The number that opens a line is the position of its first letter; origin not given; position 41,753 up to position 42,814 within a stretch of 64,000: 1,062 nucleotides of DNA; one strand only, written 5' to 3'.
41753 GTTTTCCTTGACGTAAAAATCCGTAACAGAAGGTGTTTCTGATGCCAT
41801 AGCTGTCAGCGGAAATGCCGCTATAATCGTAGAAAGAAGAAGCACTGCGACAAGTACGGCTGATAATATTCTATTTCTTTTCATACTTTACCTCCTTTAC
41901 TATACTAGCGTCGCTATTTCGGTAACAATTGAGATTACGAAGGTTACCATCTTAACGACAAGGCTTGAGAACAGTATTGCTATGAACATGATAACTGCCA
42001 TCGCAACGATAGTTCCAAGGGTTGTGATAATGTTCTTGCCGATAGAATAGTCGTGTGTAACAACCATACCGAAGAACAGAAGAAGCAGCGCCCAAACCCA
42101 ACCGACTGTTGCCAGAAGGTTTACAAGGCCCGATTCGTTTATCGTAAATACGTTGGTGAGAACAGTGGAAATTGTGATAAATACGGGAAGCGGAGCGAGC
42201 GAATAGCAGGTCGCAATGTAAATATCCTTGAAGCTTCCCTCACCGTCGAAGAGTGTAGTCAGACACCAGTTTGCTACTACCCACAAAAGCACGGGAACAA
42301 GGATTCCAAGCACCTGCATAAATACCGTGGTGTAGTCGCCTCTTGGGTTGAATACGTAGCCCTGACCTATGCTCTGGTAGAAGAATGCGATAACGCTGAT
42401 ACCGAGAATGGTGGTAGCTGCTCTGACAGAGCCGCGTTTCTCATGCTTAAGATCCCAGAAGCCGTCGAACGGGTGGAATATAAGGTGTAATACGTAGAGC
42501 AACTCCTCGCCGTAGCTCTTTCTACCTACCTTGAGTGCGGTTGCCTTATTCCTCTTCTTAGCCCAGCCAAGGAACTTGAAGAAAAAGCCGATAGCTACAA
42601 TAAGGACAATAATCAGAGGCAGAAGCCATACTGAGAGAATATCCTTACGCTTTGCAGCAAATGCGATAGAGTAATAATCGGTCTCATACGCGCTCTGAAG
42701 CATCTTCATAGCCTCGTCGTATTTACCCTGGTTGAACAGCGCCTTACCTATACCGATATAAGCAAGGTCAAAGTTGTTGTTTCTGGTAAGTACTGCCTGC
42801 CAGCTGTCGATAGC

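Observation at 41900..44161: Fusion of an extracytoplasmic NHL beta-propeller and TPR to a Yip1-type 5-TM domain, embedded between ABC permease pairs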

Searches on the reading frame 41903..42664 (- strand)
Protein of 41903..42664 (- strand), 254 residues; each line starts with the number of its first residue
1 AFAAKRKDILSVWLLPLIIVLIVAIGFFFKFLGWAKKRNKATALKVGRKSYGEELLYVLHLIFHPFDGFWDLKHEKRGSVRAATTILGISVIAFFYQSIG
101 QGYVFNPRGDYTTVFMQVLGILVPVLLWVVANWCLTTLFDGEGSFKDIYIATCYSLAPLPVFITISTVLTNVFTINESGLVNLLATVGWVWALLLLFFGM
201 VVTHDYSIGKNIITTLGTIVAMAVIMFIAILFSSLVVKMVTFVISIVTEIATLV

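Call 33: search_protein_representatives(protein=window:41903-42664:-)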
Query: 254 residues. Proteins with E-value up to 0.001 (for the whole library): 1688; up to 1e-10: 1213; up to 1e-30: 257. The best 150 are listed.
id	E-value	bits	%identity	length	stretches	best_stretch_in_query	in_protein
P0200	1.6e-121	421.0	73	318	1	1-252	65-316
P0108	4.9e-115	399.8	70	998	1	1-251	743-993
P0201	6.8e-108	376.4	69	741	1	5-251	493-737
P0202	1.4e-105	368.8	65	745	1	1-252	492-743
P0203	3.0e-88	312.0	59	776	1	6-251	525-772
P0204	1.1e-86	306.9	69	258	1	57-251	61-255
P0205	3.4e-83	295.5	56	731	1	13-250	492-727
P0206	5.3e-83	294.9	51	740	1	1-250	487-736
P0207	3.2e-82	292.3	56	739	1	1-251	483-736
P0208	2.6e-81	289.3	57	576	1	8-251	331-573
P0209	6.7e-81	288.0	54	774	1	11-251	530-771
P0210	3.0e-80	285.8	53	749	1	9-251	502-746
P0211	1.8e-78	280.0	54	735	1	8-251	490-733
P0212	2.7e-76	272.9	51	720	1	5-251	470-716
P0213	4.1e-75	269.0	55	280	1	45-251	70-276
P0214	1.0e-72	261.2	50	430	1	7-251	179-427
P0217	5.9e-66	239.0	49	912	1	1-251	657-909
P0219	2.9e-64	233.5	49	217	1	45-251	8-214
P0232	2.3e-51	191.2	39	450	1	2-251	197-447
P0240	1.9e-49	185.0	37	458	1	4-250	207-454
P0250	4.0e-46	174.0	39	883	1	16-251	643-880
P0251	6.2e-46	173.4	37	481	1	12-250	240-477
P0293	9.7e-41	156.4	40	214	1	56-251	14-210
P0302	4.5e-40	154.2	37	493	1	5-250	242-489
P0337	5.4e-37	144.1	34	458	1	1-248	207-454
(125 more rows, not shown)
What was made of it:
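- Fused proteins make up most of the best 150 representatives at 50% identity (call 33).
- Tried and rejected: Shorter Yip1 hits of 430-490 aa (call 33).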

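Call 56: search_protein_families(library=pfam, proteins=[P0217, P0250, P0214, P0232, P0240, P0251, P0302, P0337, P0219, P0293], max_evalue=0.01)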
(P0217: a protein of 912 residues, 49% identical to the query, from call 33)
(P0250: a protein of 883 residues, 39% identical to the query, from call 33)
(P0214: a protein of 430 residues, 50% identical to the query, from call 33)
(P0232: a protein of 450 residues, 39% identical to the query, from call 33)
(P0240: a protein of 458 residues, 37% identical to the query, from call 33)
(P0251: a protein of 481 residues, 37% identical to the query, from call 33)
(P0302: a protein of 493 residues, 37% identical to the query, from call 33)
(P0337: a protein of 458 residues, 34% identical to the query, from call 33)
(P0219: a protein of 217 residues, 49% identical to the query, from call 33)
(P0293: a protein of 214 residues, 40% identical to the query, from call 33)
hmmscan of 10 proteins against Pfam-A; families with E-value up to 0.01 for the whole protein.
P0217 (912 aa): 4 families
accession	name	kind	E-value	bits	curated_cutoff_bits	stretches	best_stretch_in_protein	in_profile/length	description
PF04893.22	Yip1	-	5.5e-16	59.4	28.6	1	716-885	2-171/173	Yip1 domain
PF01436.27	NHL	-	1.4e-15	56.9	20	2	309-336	1-28/28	NHL repeat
PF17170.10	DUF5128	-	0.00031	20.5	22.9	0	318-348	51-81/321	6-bladed beta-propeller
PF24575.1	TPR_Slam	-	0.0015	19.4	35.2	1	594-645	53-104/104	Surface lipoprotein assembly modifier, N-terminal TPR repeats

P0250 (883 aa): 3 families
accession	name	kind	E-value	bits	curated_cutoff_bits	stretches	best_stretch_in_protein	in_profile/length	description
PF01436.27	NHL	-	7.8e-12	45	20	2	267-294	1-28/28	NHL repeat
PF04893.22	Yip1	-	1.4e-09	38.5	28.6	1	687-858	1-171/173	Yip1 domain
PF25021.1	TEN_NHL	-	8.2e-07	28.8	27.1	1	61-100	315-353/357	Teneurin NHL domain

P0214 (430 aa): 7 families
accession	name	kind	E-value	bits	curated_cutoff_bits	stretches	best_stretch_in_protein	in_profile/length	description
PF04893.22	Yip1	-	9.6e-18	65.1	28.6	1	235-404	1-171/173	Yip1 domain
PF13432.12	TPR_16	-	4.8e-05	24.1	32.7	1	120-168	9-57/65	Tetratricopeptide repeat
PF07719.23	TPR_2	-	0.00011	22.5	27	1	144-172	3-31/34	Tetratricopeptide repeat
PF24575.1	TPR_Slam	-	0.00081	20.2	35.2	1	112-164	51-103/104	Surface lipoprotein assembly modifier, N-terminal TPR repeats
PF00515.34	TPR_1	-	0.00082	19.5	27.8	0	144-171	3-30/34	Tetratricopeptide repeat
PF13414.12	TPR_11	-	0.0066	16.6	26.8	0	149-171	1-23/42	TPR repeat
PF14559.12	TPR_19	-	0.0079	16.9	25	0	122-164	5-47/68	Tetratricopeptide repeat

P0232 (450 aa): 2 families
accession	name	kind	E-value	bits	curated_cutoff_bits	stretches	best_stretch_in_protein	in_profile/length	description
PF04893.22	Yip1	-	2.6e-10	40.9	28.6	1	254-420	1-167/173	Yip1 domain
PF07719.23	TPR_2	-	0.0069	16.9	27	0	163-187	3-27/34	Tetratricopeptide repeat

P0240 (458 aa): 3 families
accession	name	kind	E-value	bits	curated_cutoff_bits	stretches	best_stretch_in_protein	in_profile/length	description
PF04893.22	Yip1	-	2.4e-17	63.8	28.6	1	263-433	2-172/173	Yip1 domain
PF07719.23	TPR_2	-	9.1e-05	22.7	27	0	171-193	3-25/34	Tetratricopeptide repeat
PF13374.12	TPR_10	-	0.0088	16.5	27.5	0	171-193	4-26/42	Tetratricopeptide repeat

P0251 (481 aa): 1 family
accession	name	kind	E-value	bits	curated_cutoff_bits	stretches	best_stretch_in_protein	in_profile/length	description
PF04893.22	Yip1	-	2e-13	51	28.6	1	286-452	2-169/173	Yip1 domain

P0302 (493 aa): 3 families
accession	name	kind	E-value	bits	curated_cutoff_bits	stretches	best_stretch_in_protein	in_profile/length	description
PF04893.22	Yip1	-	1.1e-13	51.8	28.6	1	299-468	3-172/173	Yip1 domain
PF17170.10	DUF5128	-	1.9e-05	24.5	22.9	1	105-169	56-122/321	6-bladed beta-propeller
PF07719.23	TPR_2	-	0.0016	18.9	27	0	205-227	3-25/34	Tetratricopeptide repeat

P0337 (458 aa): 3 families
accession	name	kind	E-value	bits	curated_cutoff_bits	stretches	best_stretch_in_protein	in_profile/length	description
PF04893.22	Yip1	-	6.5e-13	49.4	28.6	1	265-435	2-172/173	Yip1 domain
PF07719.23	TPR_2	-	0.0035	17.8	27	0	172-196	1-25/34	Tetratricopeptide repeat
PF13424.12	TPR_12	-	0.0086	16.7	30.1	0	156-196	28-69/77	Tetratricopeptide repeat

P0219 (217 aa): 1 family
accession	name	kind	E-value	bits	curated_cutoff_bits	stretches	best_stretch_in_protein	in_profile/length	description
PF04893.22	Yip1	-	1.3e-18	67.9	28.6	1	23-192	2-172/173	Yip1 domain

P0293 (214 aa): 1 family
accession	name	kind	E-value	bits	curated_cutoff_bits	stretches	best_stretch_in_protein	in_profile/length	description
PF04893.22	Yip1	-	1.3e-13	51.6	28.6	1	21-187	5-171/173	Yip1 domain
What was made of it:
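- Tried and rejected: They look like N-terminally truncated metagenome fragments (call 56), so I did not count them as a separate form.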
